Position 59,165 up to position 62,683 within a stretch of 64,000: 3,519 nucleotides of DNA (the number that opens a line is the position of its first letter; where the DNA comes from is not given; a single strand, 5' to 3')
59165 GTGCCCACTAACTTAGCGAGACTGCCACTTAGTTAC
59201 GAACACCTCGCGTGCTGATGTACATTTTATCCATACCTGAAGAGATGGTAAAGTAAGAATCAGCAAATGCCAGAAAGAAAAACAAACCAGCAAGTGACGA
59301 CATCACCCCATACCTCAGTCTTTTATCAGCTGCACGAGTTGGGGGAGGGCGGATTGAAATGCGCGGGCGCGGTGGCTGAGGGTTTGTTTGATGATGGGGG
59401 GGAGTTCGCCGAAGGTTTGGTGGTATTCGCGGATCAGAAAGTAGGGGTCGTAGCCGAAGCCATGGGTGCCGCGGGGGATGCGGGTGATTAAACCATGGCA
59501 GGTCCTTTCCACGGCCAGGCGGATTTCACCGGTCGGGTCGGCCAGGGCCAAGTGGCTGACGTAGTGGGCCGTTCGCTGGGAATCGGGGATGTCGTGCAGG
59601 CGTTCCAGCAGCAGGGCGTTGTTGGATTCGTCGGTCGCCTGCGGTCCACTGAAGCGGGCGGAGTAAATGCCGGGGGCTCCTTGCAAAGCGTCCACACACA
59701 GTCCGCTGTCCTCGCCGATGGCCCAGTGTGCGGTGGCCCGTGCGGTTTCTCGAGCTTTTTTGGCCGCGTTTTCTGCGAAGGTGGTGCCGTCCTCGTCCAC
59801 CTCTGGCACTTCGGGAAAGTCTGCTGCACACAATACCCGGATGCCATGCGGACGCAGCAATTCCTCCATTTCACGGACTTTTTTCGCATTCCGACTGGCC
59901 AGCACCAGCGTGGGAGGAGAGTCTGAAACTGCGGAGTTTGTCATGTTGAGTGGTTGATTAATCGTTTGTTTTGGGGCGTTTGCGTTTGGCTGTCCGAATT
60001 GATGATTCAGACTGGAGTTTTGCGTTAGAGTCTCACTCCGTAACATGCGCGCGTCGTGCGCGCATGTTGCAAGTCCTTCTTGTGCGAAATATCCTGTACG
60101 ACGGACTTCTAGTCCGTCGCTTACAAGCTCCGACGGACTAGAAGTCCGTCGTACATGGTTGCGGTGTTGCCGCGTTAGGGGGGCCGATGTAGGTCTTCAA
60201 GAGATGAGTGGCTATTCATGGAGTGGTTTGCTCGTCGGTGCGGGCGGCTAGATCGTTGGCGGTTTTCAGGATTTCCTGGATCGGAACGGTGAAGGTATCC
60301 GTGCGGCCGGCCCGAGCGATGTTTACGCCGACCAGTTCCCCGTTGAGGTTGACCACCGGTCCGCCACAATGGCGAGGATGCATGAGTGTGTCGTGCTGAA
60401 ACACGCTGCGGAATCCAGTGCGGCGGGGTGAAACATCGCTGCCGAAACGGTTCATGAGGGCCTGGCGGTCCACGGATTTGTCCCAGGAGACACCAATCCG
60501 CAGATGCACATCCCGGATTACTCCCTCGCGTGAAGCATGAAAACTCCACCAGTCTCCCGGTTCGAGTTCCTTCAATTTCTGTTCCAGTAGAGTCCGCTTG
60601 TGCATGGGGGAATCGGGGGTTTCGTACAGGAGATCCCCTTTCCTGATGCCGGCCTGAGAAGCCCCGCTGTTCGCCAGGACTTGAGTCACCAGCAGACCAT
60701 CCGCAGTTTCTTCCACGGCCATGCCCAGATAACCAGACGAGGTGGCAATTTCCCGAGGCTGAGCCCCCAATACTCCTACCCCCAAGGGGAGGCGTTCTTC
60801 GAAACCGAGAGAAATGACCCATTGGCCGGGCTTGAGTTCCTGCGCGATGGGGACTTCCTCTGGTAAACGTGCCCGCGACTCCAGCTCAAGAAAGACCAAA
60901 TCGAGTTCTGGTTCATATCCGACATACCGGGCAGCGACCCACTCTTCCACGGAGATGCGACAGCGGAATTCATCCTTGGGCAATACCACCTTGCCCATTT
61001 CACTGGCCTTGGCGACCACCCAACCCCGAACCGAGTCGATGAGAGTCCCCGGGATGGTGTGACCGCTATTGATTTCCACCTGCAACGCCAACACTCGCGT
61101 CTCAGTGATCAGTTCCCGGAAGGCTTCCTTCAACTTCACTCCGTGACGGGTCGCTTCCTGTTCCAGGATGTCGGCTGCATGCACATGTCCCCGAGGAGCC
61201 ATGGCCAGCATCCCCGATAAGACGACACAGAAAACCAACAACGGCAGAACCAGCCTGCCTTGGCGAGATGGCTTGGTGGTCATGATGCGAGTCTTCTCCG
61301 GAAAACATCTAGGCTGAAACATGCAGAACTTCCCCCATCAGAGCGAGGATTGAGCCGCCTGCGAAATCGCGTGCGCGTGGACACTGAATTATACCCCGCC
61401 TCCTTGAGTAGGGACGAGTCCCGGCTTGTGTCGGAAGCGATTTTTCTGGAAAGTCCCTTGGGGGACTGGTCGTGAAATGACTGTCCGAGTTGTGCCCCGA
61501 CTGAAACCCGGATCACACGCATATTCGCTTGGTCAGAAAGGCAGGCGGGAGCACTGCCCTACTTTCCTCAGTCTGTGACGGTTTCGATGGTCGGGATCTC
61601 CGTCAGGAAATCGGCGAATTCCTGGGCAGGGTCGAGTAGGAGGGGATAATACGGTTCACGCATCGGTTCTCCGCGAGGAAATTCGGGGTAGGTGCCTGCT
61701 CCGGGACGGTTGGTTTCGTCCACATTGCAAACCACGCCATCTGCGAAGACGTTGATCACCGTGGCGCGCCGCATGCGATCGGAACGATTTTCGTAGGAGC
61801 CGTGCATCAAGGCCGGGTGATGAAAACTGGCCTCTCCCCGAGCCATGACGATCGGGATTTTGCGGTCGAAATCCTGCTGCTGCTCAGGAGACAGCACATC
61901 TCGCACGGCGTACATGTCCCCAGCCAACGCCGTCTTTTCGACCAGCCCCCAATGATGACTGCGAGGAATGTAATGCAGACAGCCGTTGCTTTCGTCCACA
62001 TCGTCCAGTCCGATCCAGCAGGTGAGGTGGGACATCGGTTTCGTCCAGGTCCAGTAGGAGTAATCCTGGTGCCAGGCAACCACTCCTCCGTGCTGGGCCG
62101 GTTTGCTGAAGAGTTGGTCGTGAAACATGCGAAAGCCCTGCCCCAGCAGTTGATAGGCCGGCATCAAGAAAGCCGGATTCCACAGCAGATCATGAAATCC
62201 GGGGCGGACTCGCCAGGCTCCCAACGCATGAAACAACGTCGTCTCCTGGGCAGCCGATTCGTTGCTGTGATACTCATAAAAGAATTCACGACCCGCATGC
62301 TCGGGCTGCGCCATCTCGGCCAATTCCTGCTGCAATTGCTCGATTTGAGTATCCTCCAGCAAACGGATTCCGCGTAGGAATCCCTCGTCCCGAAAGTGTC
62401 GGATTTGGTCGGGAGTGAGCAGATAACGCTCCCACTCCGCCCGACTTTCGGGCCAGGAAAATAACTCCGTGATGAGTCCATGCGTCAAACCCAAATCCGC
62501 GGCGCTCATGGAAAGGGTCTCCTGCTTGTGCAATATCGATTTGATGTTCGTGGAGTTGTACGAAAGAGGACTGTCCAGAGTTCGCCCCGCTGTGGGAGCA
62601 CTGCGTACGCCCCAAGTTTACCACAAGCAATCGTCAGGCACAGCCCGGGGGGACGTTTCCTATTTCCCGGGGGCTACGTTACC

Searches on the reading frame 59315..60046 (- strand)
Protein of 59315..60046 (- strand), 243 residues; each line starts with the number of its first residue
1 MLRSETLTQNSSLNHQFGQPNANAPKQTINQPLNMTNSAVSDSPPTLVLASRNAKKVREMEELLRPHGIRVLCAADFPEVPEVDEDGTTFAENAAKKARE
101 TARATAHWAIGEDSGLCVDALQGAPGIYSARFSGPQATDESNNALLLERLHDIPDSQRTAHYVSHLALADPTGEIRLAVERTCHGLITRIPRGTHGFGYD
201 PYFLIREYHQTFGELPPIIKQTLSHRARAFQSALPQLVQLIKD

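Call 108: search_protein_families(library=pfam, proteins=[window:59315-60046:-], max_evalue=0.001)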
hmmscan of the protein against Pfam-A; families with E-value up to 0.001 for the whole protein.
window:59315-60046:- (243 aa): 1 family
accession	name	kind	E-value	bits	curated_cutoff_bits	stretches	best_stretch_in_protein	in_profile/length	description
PF01725.21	Ham1p_like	-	1.4e-59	201.5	22.5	1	47-233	1-183/186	Ham1 family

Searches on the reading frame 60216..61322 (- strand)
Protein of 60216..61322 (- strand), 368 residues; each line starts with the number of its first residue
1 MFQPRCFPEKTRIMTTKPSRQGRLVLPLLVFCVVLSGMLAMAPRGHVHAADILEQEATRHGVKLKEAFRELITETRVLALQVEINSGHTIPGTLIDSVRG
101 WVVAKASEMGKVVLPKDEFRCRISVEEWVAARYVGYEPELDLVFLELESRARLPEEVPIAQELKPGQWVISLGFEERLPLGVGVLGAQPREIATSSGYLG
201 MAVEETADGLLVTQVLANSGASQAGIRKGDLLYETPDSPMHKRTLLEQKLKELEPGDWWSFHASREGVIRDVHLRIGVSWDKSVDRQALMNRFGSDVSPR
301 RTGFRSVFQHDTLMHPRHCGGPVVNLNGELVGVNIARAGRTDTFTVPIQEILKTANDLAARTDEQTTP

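Call 108: search_protein_families(library=pfam, proteins=[window:60216-61322:-], max_evalue=0.001)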
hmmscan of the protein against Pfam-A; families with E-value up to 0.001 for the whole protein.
window:60216-61322:- (368 aa): 2 families
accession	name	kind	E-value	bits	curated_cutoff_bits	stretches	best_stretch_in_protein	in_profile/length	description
PF13365.12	Trypsin_2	-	3.5e-10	41.2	27.6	1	116-217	28-125/144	Trypsin-like peptidase domain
PF13180.12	PDZ_2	-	1.4e-08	35.3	27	1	197-274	1-78/80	PDZ domain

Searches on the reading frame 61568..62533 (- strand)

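Call 108: search_protein_families(library=pfam, proteins=[window:61568-62533:-], max_evalue=0.001)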
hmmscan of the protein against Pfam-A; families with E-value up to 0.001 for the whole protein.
window:61568-62533:- (321 aa): 1 family
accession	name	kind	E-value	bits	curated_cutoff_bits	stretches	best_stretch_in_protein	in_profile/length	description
PF05721.19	PhyH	-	4.7e-34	119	22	1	47-257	1-213/213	Phytanoyl-CoA dioxygenase (PhyH)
